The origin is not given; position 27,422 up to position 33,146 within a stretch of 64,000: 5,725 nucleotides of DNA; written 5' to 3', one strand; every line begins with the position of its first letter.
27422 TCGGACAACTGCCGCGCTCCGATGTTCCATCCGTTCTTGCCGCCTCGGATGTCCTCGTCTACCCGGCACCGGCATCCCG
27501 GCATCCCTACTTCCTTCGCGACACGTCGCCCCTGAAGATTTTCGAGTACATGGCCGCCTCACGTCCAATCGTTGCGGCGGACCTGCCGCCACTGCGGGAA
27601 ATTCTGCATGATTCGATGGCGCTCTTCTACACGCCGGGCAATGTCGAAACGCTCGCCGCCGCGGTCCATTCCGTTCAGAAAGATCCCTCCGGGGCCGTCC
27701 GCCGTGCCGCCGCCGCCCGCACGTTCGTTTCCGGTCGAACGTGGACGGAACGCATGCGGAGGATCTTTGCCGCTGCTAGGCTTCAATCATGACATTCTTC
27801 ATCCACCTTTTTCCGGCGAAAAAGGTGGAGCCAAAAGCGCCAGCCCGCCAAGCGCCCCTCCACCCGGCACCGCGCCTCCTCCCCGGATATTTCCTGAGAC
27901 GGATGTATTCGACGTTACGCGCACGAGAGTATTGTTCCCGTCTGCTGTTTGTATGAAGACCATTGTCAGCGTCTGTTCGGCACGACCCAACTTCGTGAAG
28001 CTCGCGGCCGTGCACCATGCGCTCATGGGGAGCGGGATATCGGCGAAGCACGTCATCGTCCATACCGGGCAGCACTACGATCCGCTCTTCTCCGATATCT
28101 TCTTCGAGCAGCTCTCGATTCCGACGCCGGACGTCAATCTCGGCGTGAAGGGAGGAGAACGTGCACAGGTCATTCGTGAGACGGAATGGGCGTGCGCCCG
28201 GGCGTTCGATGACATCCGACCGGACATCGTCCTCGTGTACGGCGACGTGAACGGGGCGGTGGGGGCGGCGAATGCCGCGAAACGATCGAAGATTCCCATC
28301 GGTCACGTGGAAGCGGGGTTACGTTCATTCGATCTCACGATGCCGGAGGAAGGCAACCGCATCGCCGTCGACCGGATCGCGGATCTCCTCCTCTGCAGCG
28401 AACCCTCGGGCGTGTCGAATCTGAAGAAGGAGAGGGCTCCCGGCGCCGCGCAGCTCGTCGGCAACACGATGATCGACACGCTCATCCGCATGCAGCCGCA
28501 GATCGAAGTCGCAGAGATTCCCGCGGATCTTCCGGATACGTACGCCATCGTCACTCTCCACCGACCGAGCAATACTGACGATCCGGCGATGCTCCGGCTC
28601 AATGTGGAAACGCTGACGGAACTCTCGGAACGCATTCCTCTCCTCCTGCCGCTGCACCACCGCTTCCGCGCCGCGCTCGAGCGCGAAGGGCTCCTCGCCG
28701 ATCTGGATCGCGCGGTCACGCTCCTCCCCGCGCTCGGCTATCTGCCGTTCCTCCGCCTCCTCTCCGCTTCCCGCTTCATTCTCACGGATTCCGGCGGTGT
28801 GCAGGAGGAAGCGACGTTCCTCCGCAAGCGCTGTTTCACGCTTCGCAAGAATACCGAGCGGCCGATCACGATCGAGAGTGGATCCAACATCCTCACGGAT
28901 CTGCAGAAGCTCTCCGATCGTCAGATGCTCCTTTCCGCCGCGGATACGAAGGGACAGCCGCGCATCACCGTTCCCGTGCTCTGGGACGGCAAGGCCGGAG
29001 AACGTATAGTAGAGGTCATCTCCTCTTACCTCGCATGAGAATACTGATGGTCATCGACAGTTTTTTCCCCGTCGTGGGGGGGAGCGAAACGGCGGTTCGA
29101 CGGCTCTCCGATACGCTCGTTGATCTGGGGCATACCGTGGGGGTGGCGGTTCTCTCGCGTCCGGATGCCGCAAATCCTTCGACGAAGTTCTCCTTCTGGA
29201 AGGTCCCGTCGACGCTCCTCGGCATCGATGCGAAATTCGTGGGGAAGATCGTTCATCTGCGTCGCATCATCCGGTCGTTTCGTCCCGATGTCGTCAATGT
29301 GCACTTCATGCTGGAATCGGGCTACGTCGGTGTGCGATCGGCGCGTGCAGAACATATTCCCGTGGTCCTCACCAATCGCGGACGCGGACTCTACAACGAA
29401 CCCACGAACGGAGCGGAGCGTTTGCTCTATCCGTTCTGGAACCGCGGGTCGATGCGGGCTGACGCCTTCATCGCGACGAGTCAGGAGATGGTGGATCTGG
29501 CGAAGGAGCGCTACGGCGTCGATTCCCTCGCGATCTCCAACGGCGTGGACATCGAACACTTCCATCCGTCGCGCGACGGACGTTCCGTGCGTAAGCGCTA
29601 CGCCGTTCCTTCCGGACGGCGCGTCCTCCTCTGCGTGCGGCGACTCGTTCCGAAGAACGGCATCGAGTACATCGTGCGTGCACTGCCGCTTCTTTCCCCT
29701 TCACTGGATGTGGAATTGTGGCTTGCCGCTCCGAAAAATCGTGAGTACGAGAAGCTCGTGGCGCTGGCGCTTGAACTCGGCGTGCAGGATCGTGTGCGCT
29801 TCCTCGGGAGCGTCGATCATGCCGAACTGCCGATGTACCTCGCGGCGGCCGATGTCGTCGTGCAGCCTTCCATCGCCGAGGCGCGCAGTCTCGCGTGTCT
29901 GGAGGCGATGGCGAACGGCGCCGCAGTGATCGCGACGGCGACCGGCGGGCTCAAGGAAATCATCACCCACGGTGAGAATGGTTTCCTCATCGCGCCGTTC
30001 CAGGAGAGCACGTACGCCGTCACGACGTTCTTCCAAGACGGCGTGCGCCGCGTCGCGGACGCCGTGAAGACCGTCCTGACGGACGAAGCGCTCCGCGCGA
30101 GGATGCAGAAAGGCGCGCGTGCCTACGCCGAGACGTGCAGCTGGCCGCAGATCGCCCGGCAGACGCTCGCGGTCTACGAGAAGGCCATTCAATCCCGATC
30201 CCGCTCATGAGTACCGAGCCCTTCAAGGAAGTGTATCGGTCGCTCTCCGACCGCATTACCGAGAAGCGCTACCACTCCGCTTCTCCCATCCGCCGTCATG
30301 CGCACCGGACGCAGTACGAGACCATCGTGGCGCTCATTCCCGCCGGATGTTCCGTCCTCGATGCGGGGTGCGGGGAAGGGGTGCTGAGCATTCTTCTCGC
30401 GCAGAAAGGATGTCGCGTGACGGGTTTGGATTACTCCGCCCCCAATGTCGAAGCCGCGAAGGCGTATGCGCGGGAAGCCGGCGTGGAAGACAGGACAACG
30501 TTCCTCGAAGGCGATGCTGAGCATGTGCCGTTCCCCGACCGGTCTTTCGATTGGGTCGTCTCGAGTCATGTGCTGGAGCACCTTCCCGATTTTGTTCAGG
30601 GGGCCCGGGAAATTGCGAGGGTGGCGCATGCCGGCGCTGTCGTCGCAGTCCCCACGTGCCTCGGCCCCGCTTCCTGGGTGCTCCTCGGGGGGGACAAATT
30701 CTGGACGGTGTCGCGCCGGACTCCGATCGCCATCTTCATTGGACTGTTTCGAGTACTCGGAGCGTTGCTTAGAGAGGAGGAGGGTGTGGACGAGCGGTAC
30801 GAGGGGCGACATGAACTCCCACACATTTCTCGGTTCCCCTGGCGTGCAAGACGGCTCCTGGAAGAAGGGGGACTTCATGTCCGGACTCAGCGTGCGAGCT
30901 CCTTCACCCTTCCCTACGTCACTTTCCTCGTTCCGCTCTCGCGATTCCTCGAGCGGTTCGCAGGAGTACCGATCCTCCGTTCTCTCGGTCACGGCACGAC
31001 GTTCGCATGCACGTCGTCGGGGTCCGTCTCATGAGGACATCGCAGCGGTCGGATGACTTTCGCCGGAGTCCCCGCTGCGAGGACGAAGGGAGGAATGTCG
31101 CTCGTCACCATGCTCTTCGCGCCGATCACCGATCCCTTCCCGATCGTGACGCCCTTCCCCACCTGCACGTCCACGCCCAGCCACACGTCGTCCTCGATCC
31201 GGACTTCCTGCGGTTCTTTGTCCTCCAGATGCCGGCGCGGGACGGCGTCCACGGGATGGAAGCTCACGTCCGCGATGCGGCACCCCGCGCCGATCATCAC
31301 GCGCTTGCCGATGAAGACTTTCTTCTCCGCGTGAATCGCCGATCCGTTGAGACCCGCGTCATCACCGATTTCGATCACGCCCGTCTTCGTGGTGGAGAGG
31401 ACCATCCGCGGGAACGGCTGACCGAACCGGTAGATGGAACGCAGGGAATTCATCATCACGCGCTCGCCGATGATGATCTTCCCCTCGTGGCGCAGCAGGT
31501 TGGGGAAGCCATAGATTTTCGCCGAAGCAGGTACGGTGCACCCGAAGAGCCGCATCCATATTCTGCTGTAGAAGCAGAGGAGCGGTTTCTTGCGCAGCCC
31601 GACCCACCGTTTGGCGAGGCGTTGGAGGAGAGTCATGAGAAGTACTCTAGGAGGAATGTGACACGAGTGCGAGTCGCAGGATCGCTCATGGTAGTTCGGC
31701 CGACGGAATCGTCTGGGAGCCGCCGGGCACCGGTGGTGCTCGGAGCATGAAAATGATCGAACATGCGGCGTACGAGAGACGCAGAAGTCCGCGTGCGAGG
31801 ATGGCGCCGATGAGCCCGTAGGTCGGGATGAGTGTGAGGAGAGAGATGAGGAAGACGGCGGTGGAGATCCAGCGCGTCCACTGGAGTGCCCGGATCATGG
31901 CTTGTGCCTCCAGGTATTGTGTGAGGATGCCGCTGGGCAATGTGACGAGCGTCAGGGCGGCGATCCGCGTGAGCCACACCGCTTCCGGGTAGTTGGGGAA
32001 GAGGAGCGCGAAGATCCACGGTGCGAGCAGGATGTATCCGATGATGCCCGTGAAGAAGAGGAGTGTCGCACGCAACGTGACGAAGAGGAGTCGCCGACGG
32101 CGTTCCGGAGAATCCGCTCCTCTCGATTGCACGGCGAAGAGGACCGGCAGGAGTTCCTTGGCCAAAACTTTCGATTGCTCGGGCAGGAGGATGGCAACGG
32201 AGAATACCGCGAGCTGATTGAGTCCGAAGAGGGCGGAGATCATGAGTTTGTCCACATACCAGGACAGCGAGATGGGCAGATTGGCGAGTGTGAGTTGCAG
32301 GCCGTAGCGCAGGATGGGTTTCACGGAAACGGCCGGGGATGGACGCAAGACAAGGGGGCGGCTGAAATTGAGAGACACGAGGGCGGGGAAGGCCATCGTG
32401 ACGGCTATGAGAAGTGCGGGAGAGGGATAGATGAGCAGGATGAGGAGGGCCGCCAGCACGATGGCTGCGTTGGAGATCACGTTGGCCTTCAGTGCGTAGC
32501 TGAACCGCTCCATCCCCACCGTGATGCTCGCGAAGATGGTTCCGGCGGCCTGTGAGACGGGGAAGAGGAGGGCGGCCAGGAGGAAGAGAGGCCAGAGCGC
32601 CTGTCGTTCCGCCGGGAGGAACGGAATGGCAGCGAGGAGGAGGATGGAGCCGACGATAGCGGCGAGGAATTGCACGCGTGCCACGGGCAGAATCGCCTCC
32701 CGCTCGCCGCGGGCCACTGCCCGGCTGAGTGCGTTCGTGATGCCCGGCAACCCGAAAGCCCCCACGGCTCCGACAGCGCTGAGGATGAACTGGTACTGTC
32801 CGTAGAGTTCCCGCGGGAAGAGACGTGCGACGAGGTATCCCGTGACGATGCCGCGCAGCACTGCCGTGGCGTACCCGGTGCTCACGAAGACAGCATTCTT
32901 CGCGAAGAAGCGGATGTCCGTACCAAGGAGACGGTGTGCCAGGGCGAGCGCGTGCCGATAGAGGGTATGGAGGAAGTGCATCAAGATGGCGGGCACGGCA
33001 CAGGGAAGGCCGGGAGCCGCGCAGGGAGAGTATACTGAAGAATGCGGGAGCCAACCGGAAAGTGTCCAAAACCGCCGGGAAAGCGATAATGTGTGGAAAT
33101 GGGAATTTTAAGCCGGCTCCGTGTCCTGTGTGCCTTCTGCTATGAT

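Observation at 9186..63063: A ~54-kb glycan locus built from repeated lipid-phosphate-sugar synthase / GtrA / GT-C-like modules alongside a Wzx pathway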

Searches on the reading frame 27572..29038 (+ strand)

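Call 5: search_protein_families(library=pfam, proteins=[window:27572-29038:+], max_evalue=0.01)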
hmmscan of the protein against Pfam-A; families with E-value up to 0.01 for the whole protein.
window:27572-29038:+ (488 aa): 1 family
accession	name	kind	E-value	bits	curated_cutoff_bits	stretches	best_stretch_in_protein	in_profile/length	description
PF02350.25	Epimerase_2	-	5.9e-83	279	30.6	1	159-483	10-346/347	UDP-N-acetylglucosamine 2-epimerase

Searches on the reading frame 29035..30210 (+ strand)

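Call 7: search_protein_families(library=pfam, proteins=[window:29035-30210:+], max_evalue=0.001)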
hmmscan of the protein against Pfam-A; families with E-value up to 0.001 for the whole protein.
window:29035-30210:+ (391 aa): 7 families
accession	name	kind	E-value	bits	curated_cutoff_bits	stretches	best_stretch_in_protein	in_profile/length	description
PF00534.26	Glycos_transf_1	-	1e-32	113.5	26.4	1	186-361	6-169/172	Glycosyl transferases group 1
PF13692.12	Glyco_trans_1_4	-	2.6e-29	102.8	27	1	196-326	2-131/142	Glycosyl transferases group 1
PF13439.12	Glyco_transf_4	-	1e-23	84.6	28.5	1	14-174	1-169/170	Glycosyltransferase Family 4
PF13579.12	Glyco_trans_4_4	-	8.5e-16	59.1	29.7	1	15-164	1-149/158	Glycosyl transferase 4-like domain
PF13477.12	Glyco_trans_4_2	-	4e-10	40.4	23.4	1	17-149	9-139/139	Glycosyl transferase 4-like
PF20706.3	GT4-conflict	-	3.2e-09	36.7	26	1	259-376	269-384/385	Family 4 Glycosyltransferase in conflict systems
PF13524.12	Glyco_trans_1_2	-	1.7e-06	28.5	25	1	238-365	24-130/144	Glycosyl transferase-like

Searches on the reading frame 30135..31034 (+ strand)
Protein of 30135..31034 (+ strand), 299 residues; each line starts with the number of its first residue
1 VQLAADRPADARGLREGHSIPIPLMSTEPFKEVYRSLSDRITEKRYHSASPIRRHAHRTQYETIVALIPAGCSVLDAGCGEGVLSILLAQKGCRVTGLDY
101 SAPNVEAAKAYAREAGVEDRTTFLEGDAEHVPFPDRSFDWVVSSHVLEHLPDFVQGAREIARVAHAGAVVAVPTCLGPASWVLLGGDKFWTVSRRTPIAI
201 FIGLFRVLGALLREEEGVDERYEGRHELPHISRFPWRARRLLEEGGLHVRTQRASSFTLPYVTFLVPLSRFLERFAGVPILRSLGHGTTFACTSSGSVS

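Call 8: search_protein_families(library=pfam, proteins=[window:30135-31034:+], max_evalue=0.001)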
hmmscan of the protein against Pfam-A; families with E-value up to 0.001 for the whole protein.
window:30135-31034:+ (299 aa): 13 families
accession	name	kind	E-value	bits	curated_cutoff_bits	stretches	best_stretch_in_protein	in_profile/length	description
PF08241.18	Methyltransf_11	-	4.8e-25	88.5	21.2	1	75-171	1-94/95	Methyltransferase domain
PF13649.12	Methyltransf_25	-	6e-23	81.8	27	1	74-165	1-94/97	Methyltransferase domain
PF13847.12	Methyltransf_31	-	4.9e-21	75.4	27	1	70-175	3-112/145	Methyltransferase domain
PF08242.18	Methyltransf_12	-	6.3e-15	56.1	30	1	75-169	1-97/98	Methyltransferase domain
PF13489.12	Methyltransf_23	-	1e-14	55.1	27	1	63-173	15-117/164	Methyltransferase domain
PF07021.18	MetW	-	2.3e-11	44.2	21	1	58-173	1-110/193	Methionine biosynthesis protein MetW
PF01209.24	Ubie_methyltran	-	1.8e-10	41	20.1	1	70-172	47-151/233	ubiE/COQ5 methyltransferase family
PF13679.12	Methyltransf_32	-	3.8e-07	30.6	27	1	72-152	27-116/143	Methyltransferase domain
PF05175.20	MTS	-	5.2e-07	29.9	23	1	73-143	34-104/170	Methyltransferase small domain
PF06325.19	PrmA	-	1.1e-06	28.8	22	1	67-158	158-247/296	Ribosomal protein L11 methyltransferase (PrmA)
PF02353.26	CMAS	-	1.6e-05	24.8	27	1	69-150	61-140/273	Mycolic acid cyclopropane synthetase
PF03848.20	TehB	-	0.00029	20.8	20.4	1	69-150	29-108/193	Tellurite resistance protein TehB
PF09445.16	Methyltransf_15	-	0.00056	20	22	1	74-130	4-60/165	RNA cap guanine-N2 methyltransferase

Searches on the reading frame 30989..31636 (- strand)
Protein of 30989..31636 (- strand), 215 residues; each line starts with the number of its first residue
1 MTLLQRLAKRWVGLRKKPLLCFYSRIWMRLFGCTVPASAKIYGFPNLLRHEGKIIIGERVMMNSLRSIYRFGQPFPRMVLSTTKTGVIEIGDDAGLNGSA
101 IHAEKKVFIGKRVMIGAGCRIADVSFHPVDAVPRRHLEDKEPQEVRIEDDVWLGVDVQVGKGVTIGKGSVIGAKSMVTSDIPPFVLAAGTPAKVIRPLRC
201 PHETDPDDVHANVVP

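Call 8: search_protein_families(library=pfam, proteins=[window:30989-31636:-], max_evalue=0.001)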
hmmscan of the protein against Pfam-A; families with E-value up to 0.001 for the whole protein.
window:30989-31636:- (215 aa): 3 families
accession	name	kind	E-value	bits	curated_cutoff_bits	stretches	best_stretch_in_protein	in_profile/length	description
PF00132.30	Hexapep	-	1e-10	41.3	27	1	145-178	2-35/36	Bacterial transferase hexapeptide (six repeats)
PF14602.12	Hexapep_2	-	3.9e-07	30.1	27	1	145-173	2-28/34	Hexapeptide repeat of succinyl-transferase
PF25084.1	LbH_EIF2B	-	0.00082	19.8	54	0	148-178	7-37/105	EIF2B subunit epsilon LbH domain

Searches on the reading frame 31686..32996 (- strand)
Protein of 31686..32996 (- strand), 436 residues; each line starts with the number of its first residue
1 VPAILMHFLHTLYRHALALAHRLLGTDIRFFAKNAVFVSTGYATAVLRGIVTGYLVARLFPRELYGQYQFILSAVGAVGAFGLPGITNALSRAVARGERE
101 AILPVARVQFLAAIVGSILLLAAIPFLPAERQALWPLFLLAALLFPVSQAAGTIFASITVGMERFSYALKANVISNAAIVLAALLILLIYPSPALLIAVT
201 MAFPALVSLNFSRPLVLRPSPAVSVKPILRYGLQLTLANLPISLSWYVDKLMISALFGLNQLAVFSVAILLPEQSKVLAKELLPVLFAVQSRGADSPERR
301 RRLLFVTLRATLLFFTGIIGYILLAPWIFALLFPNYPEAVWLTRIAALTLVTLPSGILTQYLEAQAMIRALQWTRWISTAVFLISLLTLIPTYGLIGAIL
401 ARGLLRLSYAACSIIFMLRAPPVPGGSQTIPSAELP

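Call 13: search_protein_families(library=ncbifam, proteins=[window:31686-32996:-], max_evalue=0.001)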
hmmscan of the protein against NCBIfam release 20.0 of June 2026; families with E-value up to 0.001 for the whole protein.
window:31686-32996:- (436 aa): 0 families

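Call 65: search_protein_families(library=pfam, proteins=[window:31686-32996:-], max_evalue=1)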
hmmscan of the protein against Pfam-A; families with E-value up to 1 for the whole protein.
window:31686-32996:- (436 aa): 2 families
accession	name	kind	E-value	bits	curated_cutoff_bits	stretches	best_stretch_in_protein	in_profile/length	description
PF01943.22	Polysacc_synt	-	2.6e-14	53.7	28.2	1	32-268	2-247/274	Polysaccharide biosynthesis protein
PF11939.13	NiFe-hyd_HybE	-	0.13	12.6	25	0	322-369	45-93/147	[NiFe]-hydrogenase assembly, chaperone, HybE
